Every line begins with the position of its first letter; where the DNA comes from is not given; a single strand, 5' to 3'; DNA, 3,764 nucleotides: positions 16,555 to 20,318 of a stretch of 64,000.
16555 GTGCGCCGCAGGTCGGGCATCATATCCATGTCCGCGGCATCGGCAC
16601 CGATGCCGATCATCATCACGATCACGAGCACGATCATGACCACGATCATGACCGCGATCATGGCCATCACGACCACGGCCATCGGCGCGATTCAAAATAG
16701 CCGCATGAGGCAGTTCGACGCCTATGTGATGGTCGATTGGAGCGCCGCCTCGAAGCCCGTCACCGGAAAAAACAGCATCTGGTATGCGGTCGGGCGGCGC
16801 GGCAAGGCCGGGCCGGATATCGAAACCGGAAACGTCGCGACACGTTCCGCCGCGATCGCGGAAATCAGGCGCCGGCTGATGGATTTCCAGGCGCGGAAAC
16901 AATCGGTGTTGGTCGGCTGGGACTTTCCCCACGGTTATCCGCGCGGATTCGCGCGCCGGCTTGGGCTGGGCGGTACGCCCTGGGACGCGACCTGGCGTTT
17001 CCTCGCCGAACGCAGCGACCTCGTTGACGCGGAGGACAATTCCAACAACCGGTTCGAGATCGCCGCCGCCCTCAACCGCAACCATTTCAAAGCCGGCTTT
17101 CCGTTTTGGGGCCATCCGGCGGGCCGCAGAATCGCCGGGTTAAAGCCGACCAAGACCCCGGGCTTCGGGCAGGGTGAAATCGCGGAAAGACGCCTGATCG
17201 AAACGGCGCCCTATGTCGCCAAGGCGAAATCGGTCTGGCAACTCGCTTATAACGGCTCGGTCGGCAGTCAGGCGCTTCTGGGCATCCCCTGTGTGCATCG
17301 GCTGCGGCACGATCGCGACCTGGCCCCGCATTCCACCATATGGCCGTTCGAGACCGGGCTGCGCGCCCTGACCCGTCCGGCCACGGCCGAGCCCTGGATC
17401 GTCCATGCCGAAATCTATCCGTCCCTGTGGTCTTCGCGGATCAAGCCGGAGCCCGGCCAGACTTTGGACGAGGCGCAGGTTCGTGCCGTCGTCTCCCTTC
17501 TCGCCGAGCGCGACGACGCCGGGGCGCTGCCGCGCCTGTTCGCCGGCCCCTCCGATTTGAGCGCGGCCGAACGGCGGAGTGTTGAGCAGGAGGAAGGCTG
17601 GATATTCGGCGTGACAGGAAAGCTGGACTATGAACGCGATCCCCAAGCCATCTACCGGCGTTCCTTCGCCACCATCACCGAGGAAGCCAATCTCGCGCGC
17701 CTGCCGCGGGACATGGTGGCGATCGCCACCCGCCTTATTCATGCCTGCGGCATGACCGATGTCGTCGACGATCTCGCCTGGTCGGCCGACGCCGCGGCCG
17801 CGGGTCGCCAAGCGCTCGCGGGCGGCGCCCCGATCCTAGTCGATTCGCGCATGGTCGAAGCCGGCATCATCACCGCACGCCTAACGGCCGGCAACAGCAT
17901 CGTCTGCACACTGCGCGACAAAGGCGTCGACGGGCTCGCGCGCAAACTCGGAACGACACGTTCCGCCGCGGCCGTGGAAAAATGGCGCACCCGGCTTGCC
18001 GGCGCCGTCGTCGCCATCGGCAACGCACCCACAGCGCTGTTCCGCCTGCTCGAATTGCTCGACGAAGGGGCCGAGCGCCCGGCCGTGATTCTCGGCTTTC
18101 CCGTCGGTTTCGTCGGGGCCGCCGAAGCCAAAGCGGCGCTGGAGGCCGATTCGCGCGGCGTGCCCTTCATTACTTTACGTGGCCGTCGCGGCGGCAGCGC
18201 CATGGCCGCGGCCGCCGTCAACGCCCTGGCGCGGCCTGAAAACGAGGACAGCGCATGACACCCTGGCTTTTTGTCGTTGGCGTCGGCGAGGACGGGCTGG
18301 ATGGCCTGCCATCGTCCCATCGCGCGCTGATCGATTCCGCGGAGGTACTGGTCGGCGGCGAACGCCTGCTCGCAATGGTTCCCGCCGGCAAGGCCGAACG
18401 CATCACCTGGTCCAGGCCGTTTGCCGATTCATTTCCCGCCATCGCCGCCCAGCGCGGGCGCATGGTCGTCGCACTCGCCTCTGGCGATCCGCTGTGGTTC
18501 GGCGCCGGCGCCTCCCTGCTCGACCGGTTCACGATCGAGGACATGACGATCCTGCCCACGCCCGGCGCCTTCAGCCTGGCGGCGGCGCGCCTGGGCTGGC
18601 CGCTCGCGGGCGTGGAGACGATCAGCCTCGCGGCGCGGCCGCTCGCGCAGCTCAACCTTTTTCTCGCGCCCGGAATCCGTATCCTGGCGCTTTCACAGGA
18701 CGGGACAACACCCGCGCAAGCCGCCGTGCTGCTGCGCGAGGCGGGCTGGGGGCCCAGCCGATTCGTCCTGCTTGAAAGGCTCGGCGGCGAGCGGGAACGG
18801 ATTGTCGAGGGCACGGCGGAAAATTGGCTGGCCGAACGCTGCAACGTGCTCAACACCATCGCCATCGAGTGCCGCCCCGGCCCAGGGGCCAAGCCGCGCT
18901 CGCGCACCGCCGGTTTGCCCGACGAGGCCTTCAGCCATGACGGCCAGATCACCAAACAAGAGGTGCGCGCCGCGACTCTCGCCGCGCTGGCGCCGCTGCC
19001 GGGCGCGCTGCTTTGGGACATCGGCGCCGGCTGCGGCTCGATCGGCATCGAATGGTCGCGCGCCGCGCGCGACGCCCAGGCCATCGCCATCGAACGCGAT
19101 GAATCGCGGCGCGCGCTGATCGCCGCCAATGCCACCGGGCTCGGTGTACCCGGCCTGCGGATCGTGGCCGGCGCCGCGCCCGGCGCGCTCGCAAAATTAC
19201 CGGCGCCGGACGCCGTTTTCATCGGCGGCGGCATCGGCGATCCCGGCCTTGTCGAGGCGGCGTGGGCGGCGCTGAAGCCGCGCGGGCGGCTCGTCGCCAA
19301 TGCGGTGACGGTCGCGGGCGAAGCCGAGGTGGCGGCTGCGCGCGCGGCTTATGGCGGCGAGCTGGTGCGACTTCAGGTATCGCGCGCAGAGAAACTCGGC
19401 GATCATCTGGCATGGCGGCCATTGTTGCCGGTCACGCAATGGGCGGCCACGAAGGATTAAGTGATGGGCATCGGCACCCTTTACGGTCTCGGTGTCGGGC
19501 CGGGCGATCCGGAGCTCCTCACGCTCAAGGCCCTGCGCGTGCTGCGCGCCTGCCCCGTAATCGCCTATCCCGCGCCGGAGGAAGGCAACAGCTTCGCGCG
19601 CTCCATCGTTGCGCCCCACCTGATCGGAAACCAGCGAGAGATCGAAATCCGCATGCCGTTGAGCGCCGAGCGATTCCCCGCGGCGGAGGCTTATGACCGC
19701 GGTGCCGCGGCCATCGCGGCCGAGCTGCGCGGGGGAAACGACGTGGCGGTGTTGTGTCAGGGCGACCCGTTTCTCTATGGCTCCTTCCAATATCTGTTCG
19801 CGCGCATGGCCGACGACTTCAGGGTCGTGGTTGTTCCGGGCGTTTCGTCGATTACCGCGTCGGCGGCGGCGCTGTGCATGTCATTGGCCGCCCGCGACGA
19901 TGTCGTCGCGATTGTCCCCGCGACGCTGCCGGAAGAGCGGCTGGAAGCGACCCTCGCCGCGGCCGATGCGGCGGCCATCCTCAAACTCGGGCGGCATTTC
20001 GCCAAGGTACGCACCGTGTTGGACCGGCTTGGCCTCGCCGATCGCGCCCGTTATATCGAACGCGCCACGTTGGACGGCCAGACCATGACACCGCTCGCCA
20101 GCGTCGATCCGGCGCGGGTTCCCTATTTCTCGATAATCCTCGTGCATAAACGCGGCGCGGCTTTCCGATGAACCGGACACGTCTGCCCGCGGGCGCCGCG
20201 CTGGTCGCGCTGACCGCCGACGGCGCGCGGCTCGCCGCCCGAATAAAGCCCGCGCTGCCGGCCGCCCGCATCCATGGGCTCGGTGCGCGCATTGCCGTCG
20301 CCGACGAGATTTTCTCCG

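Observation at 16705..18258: Precorrin-8X methylmutase (CobH) fused to an uncharacterised ~330-aa N-terminal domain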

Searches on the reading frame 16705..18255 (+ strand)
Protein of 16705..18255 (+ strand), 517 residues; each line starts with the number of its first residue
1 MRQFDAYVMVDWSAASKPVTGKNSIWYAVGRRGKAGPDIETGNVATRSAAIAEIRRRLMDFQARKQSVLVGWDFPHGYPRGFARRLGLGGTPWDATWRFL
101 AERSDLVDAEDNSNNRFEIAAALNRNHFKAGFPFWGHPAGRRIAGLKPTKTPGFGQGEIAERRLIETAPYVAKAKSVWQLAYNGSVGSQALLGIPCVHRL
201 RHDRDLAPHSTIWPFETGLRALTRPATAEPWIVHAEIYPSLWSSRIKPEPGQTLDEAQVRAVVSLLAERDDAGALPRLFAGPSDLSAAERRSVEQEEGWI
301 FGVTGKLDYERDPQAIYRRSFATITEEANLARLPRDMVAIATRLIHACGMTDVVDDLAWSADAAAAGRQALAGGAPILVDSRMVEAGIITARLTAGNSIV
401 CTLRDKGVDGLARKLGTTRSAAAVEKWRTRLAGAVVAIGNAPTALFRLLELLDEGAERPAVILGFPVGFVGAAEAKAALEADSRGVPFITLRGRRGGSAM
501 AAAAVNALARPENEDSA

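Call 3: search_protein_families(library=pfam, proteins=[window:16705-18255:+], max_evalue=1)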
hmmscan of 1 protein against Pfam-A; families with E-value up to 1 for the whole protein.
window:16705-18255:+ (517 aa): 1 family
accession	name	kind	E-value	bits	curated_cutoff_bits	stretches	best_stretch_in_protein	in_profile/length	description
PF02570.20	CbiC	-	2.4e-69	233.4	22.5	1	316-510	2-195/196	Precorrin-8X methylmutase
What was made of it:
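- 17623..18237 (+): CobH/CbiC (precorrin-8X or cobalt-precorrin-8 methylmutase) domain, aa 307-511. PF02570: 233 bits against a cut-off of 22.5 (call 3).
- On CobH/CbiC methylmutase (PF02570; NF006136): PF02570: 233.4 bits against 22.5, profile positions 2-195 of 196 (call 3).
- On DUF429 (PF04250): The window protein has no hit (call 3).
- Checked: Pfam finds only CbiC, at aa 316-510 (call 3).
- The window protein has none (call 3).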

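Call 4: search_protein_families(library=ncbifam, proteins=[window:16705-18255:+], max_evalue=1)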
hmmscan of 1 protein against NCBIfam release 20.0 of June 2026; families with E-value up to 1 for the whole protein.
window:16705-18255:+ (517 aa): 10 families
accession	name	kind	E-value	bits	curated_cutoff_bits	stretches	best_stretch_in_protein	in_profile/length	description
NF006136.0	PRK08285.1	equivalog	1.9e-94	315.2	276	1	307-511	3-207/209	precorrin-8X methylmutase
NF004057.0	PRK05575.1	equivalog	6.2e-41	140.3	311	1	308-508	2-200/207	precorrin-8X methylmutase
NF011066.0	PRK14495.1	equivalog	3.1e-39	135.2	596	1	3-303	166-441/452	putative molybdopterin-guanine dinucleotide biosynthesis protein MobB/unknown domain fusion protein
NF004620.0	PRK05954.1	equivalog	6.3e-36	123.9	264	1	315-509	7-196/205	precorrin-8X methylmutase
NF006137.0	PRK08286.1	equivalog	4.7e-35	121.2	294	1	308-508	2-206/214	cobalt-precorrin-8 methylmutase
NF004901.0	PRK06264.1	equivalog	1.9e-32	113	261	1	329-510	32-205/212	cobalt-precorrin-8 methylmutase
NF004449.0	PRK05782.1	equivalog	1.8e-31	109.4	298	1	304-511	132-329/333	bifunctional sirohydrochlorin cobalt chelatase/precorrin-8X methylmutase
NF004619.0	PRK05953.1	equivalog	3.4e-22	79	278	1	322-508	12-193/208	precorrin-8X methylmutase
NF046037.1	carphisopro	domain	0.02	15.1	38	1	407-430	10-31/54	carph-isopro domain-containing protein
NF004872.0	PRK06231.1-2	equivalog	0.17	11.9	304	1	93-119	67-93/198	F0F1 ATP synthase subunit B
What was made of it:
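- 16705..17613 (+): N-terminal domain, aa 1-303, ending in the motif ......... It has an RNase H-like fold and belongs to an uncharacterised family. NF011066 'unknown domain' half matches at E=3e-39 (call 4).
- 17623..18237 (+): NF006136: 315 bits against a cut-off of 276 (call 4).
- On CobH/CbiC methylmutase (PF02570; NF006136): NF006136: 315.2 bits against 276 (call 4).
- On NF011066 MobB/unknown-domain fusion (equivalog): Only the unknown-domain half matches, at model positions 166-441 and 135 bits (call 4).
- Closest known: CobH / CbiC precorrin-8X. Same: Residues 307-511 match over the full length, above both curated cut-offs (calls 3, 4).
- Checked: NCBIfam NF006136 (CobH) covers aa 307-511 (call 4). 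It is not wholly unrecognised, because NCBIfam NF011066 ('MobB/unknown domain fusion protein') matches aa 3-303 at E=3e-39 (call 4).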

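Call 70: predict_structure(alignment_id=A2)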
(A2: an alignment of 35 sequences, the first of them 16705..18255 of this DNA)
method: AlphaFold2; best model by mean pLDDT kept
length: 517 residues; sequences in the alignment: 35
mean_pLDDT: 90.9   pTM: 0.63
mean pLDDT of the five models: 90.9, 90.5, 90.0, 89.5, 85.9
residues with pLDDT >= 90: 383; 70-90: 103; 50-70: 23; < 50: 8
segments of 3 or more residues with pLDDT < 50: 306-311
pLDDT, mean of each block of 10 residues (from residue 1): 94 95 95 88 97 98 96 95 93 96 89 94 85 85 88 73 83 82 89 96 96 96 83 94 79 93 94 92 90 95 59 70 87 92 93 95 97 98 94 94 95 96 96 98 97 97 92 97 94 96 96 55
secondary structure, 60 per line:
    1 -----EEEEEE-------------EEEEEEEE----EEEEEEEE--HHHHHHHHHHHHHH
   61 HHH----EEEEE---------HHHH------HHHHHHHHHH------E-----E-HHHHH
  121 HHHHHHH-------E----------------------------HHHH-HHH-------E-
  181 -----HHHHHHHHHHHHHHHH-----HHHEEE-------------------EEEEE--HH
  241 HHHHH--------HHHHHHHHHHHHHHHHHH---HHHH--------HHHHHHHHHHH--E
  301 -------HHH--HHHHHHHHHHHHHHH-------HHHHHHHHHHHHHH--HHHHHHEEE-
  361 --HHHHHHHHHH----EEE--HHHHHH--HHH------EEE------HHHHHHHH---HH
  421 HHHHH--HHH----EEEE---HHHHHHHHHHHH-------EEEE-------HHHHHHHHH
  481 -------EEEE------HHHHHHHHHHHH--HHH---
elements in order: E6-11 E25-32 E37-44 H47-63 E68-72 H82-85 H92-101 H116-127 H164-167 H186-201 E210-212 E232-236 H239-245 H254-271 H275-278 H287-297 H313-327 H335-348 H351-356 E357-359 H363-372 E377-379 H382-387 E399-401 H408-415 H419-425 E435-438 H442-453 E461-464 H472-480 E488-491 H498-509
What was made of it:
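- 17614..17637 (+): Short inter-domain linker, aa 304-311 (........). pLDDT below 50 at residues 306-311 in the full-length model, whose pTM is only 0.63 (call 70).
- Independence of the two domains: full-length model pLDDT 90.9 but pTM 0.63, with the linker at pLDDT below 50 (call 70). No fixed interface with CobH is predicted (call 70). No confident inter-domain packing with CobH (call 70).
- Tried and rejected: A fixed N-domain/CobH composite active site: pTM 0.63 (call 70).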

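Call 72: search_protein_families(library=pfam, alignment_id=A4, max_evalue=1)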
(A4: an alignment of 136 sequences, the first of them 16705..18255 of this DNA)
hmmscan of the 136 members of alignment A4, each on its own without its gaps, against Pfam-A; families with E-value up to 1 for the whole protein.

A. member 1, window:16705-18255:+ (517 aa): 1 family
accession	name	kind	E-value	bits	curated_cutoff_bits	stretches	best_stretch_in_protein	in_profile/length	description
PF02570.20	CbiC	-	2.4e-69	233.4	22.5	1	316-510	2-195/196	Precorrin-8X methylmutase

B. families by the number of members that match (of 136 scanned): 39 families (the first 25 are shown)
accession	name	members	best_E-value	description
PF02570.20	CbiC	17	2.4e-69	Precorrin-8X methylmutase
PF10620.15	MdcG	4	0.056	Phosphoribosyl-dephospho-CoA transferase MdcG C-terminal domain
PF01890.21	CbiG_C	3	1e-32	Cobalamin synthesis G C-terminus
PF00590.25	TP_methylase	2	3.4e-18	Tetrapyrrole (Corrin/Porphyrin) Methylases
PF06099.16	Phenol_hyd_sub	2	0.14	Phenol hydroxylase subunit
PF00596.27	Aldolase_II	1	9.7e-53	Class II Aldolase and Adducin N-terminal domain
PF15230.11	SRRM_C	1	0.0017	Serine/arginine repetitive matrix protein C-terminus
PF17724.6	DUF5568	1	0.0026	Family of unknown function (DUF5568)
PF04909.20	Amidohydro_2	1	0.0027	Amidohydrolase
PF00571.33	CBS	1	0.01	CBS domain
PF20568.3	DUF6777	1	0.011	Domain of unknown function (DUF6777)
PF06723.19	MreB_Mbl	1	0.021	MreB/Mbl protein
PF17240.7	DUF5313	1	0.031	Family of unknown function (DUF5313)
PF21825.2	crAss001_48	1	0.044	crAss001_48 related protein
PF11760.13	CbiG_N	1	0.047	Cobalamin synthesis G N-terminal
PF04250.19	DUF429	1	0.074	Protein of unknown function (DUF429)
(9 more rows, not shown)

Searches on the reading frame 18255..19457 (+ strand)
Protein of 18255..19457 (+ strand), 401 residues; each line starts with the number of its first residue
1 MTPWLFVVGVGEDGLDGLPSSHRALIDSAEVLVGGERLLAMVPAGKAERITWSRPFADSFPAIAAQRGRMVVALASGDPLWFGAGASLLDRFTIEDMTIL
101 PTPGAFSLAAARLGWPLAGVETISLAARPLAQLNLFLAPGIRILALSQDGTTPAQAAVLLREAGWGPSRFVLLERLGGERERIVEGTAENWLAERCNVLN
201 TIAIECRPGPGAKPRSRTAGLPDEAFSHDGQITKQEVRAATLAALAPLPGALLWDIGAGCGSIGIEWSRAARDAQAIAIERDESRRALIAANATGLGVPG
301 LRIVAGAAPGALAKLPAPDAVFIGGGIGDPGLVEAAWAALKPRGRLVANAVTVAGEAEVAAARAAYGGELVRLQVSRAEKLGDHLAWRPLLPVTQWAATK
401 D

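Call 20: search_protein_families(library=pfam, proteins=[window:18255-19457:+], max_evalue=0.001)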
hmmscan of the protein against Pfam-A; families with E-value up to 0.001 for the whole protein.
window:18255-19457:+ (401 aa): 1 family
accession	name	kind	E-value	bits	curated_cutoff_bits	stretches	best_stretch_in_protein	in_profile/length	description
PF00590.25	TP_methylase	-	5.5e-16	59.6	27.8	1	5-189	2-209/212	Tetrapyrrole (Corrin/Porphyrin) Methylases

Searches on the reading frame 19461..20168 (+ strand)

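Call 20: search_protein_families(library=pfam, proteins=[window:19461-20168:+], max_evalue=0.001)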
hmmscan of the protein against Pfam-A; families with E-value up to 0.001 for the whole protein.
window:19461-20168:+ (236 aa): 1 family
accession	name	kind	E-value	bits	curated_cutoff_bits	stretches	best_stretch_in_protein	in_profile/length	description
PF00590.25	TP_methylase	-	4.4e-43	148.1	27.8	1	6-210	1-204/212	Tetrapyrrole (Corrin/Porphyrin) Methylases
